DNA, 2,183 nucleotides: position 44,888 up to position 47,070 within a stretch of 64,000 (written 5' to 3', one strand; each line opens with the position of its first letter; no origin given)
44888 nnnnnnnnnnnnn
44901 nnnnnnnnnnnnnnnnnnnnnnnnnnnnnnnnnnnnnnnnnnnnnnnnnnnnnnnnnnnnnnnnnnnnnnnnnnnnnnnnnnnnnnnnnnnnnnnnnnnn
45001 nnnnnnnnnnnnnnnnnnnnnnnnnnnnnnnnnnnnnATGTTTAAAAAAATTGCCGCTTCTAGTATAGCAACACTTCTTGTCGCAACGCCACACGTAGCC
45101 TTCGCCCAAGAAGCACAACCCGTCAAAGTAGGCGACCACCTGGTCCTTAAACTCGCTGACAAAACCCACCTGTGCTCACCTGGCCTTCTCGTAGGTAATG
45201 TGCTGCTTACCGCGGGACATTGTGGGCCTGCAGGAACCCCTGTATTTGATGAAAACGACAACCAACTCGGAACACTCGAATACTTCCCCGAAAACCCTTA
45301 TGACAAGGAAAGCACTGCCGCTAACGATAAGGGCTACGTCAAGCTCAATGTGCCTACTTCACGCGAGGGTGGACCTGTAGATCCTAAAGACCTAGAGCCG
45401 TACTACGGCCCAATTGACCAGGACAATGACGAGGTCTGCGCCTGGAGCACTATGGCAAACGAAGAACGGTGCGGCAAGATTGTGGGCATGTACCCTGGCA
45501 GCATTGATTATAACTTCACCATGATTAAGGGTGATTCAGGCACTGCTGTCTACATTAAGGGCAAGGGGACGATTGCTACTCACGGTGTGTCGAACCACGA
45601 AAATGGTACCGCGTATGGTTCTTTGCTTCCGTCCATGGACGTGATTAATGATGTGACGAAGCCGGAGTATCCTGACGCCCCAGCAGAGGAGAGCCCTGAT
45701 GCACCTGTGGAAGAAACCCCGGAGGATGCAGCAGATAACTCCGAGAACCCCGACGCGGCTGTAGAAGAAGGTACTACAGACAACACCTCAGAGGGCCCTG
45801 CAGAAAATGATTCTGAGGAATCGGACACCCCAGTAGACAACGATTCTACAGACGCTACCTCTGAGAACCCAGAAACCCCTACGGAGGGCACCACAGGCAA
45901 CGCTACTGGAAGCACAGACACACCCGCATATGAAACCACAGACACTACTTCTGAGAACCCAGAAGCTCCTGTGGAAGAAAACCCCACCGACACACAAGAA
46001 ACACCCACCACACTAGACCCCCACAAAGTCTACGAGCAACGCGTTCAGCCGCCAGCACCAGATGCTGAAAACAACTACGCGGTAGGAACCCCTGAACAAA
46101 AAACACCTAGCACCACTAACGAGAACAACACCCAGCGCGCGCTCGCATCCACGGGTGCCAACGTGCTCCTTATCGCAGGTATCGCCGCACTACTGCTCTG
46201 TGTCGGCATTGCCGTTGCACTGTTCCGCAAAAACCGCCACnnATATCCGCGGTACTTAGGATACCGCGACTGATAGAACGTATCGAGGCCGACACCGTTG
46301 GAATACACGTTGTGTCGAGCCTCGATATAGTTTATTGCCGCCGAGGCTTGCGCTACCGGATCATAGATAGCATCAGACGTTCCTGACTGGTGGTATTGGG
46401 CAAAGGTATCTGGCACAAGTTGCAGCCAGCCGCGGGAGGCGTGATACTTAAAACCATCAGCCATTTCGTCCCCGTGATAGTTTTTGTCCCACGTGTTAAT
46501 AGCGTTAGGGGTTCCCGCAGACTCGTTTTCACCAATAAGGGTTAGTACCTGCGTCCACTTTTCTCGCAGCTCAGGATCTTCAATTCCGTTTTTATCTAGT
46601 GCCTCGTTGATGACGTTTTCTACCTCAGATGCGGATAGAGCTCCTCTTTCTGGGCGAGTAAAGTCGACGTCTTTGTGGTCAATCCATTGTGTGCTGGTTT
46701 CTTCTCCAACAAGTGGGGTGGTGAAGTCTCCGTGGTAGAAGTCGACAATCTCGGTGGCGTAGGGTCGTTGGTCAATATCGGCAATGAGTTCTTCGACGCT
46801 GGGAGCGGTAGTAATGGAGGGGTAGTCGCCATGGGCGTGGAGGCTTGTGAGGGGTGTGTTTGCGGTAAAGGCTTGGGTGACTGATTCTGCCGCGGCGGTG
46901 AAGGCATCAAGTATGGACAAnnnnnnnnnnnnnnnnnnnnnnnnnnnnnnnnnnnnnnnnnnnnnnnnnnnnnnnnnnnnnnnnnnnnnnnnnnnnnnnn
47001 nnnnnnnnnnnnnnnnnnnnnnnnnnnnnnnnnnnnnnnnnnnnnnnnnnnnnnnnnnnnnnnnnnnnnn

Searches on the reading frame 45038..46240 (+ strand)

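Call 17: search_protein_families(library=pfam, proteins=[window:45038-46240:+], max_evalue=0.01)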
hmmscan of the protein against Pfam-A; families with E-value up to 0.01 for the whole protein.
window:45038-46240:+ (401 aa): 1 family
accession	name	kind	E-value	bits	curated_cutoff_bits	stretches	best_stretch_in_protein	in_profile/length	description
PF00089.32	Trypsin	-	0.0028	17.9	20.6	0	38-116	19-109/220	Trypsin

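Call 44: search_protein_families(library=phrogs, proteins=[window:45038-46240:+], max_evalue=0.001)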
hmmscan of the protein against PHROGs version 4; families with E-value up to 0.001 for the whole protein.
window:45038-46240:+ (401 aa): 0 families

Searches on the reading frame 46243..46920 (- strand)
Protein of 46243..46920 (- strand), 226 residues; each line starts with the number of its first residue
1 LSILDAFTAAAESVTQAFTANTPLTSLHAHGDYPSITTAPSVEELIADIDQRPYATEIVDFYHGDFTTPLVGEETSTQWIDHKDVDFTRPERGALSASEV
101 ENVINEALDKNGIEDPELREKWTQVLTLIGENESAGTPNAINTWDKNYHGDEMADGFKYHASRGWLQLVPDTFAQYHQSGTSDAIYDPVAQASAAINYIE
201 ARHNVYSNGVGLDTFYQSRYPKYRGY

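Call 71: search_protein_families(library=phrogs, proteins=[window:46243-46920:-], max_evalue=0.001)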
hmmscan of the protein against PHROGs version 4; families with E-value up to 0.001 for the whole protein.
window:46243-46920:- (226 aa): 7 families
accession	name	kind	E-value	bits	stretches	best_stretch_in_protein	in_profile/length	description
phrog_11489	-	unknown function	9.5e-15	54.7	1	122-216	1495-1580/1717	-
phrog_167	-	tail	7.5e-14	51.4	1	91-210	1297-1404/1555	tail length tape measure protein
phrog_5448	-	tail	5.1e-13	47.8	1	101-204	2598-2690/3103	tail length tape measure protein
phrog_8537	-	unknown function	2.3e-12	47.9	1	93-207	134-237/384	-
phrog_4070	-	tail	1e-10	41.4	1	97-208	744-844/989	tail length tape measure protein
phrog_3547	-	tail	6.8e-08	31.7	1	78-210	1344-1451/1767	tail length tape measure protein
phrog_4197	-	tail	0.00071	18.3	1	97-202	1441-1535/1783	tail length tape measure protein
